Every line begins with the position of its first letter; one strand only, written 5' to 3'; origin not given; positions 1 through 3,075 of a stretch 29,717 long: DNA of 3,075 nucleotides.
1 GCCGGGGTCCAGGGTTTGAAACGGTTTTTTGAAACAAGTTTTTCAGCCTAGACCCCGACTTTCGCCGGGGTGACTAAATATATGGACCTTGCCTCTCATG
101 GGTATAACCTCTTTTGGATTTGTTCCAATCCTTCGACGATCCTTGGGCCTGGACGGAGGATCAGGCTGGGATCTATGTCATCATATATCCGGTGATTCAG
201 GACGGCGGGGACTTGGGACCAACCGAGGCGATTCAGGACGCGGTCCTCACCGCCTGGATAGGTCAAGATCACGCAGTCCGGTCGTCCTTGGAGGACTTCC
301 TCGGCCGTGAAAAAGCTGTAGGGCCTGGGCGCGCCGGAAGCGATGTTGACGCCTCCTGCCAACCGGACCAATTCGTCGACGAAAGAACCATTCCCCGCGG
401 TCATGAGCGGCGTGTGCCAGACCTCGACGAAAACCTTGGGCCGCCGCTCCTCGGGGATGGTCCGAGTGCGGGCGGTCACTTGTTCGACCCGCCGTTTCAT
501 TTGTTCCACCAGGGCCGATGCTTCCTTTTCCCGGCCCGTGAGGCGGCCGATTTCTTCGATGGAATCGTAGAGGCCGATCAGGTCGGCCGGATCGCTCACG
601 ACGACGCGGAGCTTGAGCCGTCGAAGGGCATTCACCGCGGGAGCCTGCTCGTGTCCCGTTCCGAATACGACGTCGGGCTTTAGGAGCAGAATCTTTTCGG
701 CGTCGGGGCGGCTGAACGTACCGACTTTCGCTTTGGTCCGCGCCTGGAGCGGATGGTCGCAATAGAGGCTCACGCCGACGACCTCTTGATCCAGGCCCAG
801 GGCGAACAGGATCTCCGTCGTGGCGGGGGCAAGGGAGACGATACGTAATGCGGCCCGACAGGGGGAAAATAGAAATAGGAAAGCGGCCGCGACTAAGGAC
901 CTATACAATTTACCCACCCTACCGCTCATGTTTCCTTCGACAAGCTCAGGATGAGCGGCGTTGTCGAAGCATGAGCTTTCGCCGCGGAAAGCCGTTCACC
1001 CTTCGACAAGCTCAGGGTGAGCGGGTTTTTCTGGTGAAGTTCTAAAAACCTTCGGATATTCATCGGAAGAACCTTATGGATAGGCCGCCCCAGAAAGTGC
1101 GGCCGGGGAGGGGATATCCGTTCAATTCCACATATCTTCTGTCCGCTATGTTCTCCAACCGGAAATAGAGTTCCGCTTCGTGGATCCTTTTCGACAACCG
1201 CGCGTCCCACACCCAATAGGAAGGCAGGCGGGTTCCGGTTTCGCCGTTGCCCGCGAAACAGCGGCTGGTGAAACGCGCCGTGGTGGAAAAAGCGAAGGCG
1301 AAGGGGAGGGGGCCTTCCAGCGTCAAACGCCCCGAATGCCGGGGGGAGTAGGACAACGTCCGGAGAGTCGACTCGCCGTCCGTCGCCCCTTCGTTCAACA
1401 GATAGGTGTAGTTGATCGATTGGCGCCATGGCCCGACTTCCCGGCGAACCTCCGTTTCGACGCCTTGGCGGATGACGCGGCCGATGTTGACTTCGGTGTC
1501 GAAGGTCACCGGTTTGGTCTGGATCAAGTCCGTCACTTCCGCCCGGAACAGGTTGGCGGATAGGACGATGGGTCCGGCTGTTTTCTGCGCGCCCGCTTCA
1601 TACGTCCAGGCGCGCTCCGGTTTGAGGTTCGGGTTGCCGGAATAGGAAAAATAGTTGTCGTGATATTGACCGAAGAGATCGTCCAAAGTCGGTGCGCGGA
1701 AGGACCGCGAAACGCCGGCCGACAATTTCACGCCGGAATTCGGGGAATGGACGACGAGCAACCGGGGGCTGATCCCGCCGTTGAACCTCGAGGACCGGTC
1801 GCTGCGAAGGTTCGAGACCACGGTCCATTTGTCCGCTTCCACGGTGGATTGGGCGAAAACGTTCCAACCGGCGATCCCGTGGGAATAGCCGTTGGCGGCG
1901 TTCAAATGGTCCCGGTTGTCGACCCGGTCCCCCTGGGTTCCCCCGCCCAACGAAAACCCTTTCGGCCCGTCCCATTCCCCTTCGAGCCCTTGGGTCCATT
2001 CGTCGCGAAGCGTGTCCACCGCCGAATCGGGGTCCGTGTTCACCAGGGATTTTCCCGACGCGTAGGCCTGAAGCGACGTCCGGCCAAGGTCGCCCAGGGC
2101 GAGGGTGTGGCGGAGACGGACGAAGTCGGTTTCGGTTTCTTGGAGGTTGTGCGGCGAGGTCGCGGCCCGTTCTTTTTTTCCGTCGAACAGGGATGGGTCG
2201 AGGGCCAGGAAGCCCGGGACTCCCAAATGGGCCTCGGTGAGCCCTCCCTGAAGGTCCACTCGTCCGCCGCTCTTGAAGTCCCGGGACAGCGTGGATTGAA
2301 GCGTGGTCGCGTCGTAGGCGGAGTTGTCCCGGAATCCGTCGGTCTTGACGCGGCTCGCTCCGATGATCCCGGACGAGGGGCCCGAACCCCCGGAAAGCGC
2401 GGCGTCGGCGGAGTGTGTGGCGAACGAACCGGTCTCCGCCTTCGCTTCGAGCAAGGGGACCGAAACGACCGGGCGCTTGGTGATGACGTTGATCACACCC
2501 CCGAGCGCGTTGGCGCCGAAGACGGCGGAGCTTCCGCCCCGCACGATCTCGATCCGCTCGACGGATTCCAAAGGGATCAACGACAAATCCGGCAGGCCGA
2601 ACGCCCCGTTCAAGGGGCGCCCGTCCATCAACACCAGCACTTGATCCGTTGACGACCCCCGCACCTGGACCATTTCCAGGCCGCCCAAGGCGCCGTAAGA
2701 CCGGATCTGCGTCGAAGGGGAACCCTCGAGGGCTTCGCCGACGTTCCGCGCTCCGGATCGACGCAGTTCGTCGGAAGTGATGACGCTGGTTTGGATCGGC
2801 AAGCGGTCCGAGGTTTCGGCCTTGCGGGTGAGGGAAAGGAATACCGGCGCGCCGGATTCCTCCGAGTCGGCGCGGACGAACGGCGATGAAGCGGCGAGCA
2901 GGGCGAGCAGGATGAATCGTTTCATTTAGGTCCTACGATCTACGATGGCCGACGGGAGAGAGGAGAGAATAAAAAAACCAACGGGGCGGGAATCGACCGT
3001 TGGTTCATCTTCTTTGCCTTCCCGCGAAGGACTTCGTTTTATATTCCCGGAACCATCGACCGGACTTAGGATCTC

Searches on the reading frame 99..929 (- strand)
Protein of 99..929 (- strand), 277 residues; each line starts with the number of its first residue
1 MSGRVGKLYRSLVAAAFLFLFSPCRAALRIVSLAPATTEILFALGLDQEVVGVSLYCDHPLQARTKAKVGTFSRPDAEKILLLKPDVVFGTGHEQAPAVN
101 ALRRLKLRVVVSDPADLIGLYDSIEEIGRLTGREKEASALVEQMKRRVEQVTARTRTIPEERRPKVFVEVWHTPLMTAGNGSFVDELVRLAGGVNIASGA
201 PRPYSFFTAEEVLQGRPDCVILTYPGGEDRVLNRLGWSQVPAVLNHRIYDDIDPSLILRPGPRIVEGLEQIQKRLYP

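Call 27: search_protein_families(library=pfam, proteins=[window:99-929:-], max_evalue=0.001)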
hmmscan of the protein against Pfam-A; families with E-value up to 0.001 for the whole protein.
window:99-929:- (277 aa): 1 family
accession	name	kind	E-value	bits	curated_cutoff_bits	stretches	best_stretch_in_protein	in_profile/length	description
PF01497.23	Peripla_BP_2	-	2.5e-31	109.3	27.5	1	30-250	1-230/235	Periplasmic binding protein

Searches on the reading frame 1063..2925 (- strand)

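Call 27: search_protein_families(library=pfam, proteins=[window:1063-2925:-], max_evalue=0.001)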
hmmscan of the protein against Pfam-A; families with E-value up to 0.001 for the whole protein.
window:1063-2925:- (621 aa): 3 families
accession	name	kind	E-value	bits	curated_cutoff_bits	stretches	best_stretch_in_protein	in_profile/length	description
PF00593.30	TonB_dep_Rec_b-barrel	-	9.1e-43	148.1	27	1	255-593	49-436/436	TonB dependent receptor-like, beta-barrel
PF07715.20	Plug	-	6.3e-25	88.2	23.9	1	41-144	4-107/107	TonB-dependent Receptor Plug Domain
PF14905.12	OMP_b-brl_3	-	3.3e-11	43.3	27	1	383-597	157-377/408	Outer membrane protein beta-barrel family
